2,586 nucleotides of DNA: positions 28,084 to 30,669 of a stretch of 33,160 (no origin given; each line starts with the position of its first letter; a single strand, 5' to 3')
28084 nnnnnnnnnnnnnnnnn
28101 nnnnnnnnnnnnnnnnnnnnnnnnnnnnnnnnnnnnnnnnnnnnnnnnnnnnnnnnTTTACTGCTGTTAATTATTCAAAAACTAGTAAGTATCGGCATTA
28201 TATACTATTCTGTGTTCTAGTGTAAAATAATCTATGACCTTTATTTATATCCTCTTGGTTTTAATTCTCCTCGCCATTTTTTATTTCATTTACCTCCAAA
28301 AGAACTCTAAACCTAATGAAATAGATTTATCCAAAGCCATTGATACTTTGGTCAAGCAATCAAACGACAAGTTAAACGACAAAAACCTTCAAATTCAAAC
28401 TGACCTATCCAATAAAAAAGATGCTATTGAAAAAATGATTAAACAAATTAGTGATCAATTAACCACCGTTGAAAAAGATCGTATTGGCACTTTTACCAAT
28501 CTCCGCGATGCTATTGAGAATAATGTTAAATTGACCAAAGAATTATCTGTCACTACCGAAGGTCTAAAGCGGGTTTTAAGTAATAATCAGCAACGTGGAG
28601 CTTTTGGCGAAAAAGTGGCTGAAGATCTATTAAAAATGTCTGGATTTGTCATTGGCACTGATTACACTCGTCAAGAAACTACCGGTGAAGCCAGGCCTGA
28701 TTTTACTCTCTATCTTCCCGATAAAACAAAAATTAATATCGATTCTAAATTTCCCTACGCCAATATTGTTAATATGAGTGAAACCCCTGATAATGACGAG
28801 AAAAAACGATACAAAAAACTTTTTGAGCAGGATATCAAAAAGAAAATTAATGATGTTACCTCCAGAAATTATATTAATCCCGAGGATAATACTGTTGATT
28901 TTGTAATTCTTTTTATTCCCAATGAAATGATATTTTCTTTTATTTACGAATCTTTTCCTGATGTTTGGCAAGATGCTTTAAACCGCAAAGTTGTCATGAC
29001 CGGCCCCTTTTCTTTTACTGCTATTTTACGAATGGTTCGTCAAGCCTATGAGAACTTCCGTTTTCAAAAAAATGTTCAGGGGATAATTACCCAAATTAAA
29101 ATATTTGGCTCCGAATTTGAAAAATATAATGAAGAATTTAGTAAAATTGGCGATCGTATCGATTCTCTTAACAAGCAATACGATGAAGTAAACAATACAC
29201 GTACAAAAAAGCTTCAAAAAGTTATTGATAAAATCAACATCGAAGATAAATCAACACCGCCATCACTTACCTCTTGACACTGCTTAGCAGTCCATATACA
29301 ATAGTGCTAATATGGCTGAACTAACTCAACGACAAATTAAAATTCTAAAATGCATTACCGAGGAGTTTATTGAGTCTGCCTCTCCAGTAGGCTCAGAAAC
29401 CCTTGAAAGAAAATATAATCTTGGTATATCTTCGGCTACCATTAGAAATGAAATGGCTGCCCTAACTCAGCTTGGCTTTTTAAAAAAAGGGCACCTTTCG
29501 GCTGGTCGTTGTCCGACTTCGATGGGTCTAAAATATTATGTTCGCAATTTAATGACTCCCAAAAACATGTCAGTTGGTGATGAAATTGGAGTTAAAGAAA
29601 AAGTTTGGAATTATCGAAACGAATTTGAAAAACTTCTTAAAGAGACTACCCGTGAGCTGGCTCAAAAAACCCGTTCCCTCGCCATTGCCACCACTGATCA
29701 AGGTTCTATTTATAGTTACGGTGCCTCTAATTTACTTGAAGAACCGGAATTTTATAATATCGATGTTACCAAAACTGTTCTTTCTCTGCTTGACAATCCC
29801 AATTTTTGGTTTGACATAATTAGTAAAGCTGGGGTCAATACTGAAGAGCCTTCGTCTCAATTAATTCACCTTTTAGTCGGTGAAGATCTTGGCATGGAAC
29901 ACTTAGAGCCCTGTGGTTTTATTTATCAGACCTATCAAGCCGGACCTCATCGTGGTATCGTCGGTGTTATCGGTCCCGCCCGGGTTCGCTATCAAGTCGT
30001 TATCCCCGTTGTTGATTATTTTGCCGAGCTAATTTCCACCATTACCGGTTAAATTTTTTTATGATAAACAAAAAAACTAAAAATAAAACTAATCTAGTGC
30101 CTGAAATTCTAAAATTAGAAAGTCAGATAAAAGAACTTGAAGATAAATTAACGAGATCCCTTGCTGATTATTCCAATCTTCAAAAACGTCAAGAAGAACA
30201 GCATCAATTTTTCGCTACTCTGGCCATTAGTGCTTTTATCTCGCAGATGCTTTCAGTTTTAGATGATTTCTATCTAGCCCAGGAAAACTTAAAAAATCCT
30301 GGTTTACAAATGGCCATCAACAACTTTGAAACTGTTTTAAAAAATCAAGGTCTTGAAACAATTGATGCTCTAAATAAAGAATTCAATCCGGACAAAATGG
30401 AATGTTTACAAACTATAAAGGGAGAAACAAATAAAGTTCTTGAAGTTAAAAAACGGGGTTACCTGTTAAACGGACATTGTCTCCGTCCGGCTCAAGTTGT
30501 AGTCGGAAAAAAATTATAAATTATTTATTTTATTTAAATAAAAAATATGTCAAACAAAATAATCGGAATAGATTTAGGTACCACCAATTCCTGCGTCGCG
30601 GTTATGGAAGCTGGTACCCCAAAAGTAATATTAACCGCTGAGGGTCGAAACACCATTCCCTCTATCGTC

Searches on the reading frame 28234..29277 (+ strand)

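Call 7: search_protein_families(library=pfam, proteins=[window:28234-29277:+], max_evalue=0.01)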
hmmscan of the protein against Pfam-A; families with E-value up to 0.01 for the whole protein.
window:28234-29277:+ (347 aa): 3 families
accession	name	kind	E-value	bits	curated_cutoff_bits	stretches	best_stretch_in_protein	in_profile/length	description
PF02646.22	RmuC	-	3.4e-63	213.9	26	1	58-334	3-281/291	RmuC family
PF06480.20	FtsH_ext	-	0.0031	18.1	25.5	1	3-63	2-66/103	FtsH Extracellular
PF18595.6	Nuf2_DHR10-like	-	0.0044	17.5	28.4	0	88-121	60-93/117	Nuf2, DHR10-like domain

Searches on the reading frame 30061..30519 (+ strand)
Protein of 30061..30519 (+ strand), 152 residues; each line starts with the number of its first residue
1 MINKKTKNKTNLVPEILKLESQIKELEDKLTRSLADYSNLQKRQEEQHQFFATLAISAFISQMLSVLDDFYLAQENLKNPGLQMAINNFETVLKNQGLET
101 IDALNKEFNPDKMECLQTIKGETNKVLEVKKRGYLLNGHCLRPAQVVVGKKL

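Call 7: search_protein_families(library=pfam, proteins=[window:30061-30519:+], max_evalue=0.01)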
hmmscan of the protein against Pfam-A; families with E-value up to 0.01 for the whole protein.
window:30061-30519:+ (152 aa): 2 families
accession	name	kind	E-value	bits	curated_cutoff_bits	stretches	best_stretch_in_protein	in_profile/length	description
PF01025.24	GrpE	-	1.2e-30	106.8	25.8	1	3-150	7-165/165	GrpE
PF16326.10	ABC_tran_CTD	-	0.0057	17.3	32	0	11-49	12-52/69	ABC transporter C-terminal domain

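Call 85: find_encoding_contigs(protein=window:30061-30519:+, flank=10000, max_places=1)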
Protein window:30061-30519:+ (152 aa): 23 contigs read that carry it; 1 place shown.
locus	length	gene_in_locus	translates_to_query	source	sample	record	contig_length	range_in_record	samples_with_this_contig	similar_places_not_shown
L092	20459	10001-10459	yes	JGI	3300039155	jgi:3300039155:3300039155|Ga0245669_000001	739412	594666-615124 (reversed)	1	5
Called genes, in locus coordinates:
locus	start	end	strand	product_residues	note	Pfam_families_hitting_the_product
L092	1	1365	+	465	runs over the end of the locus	PF01425:Amidase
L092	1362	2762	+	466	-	PF02934:GatB_N, PF02637:GatB_Yqey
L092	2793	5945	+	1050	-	PF00580:UvrD-helicase, PF13245:AAA_19, PF21445:ADDB_N (faint), PF13538:UvrD_C_2 (faint), PF13361:UvrD_C, PF12705:PDDEXK_1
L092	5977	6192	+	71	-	PF01402:RHH_1 (weak)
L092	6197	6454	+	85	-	PF05015:HigB-like_toxin (weak)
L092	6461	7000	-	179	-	PF22769:DCD, PF00692:dUTPase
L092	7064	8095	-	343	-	-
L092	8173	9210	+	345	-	PF02646:RmuC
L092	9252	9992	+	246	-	PF01628:HrcA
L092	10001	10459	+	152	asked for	PF01025:GrpE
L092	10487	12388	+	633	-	PF00012:HSP70, PF06723:MreB_Mbl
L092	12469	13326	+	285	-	PF00226:DnaJ, PF01556:DnaJ_C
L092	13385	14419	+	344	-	PF08529:NusA_N, PF13184:KH_NusA_1st, PF26594:KH_NusA_2nd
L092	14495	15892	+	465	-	PF00009:GTP_EFTU, PF01926:MMR_HSR1, PF22042:EF-G_D2, PF11987:IF-2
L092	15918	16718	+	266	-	-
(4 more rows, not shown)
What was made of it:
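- Tried and rejected: GrpE was used instead (call 85).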
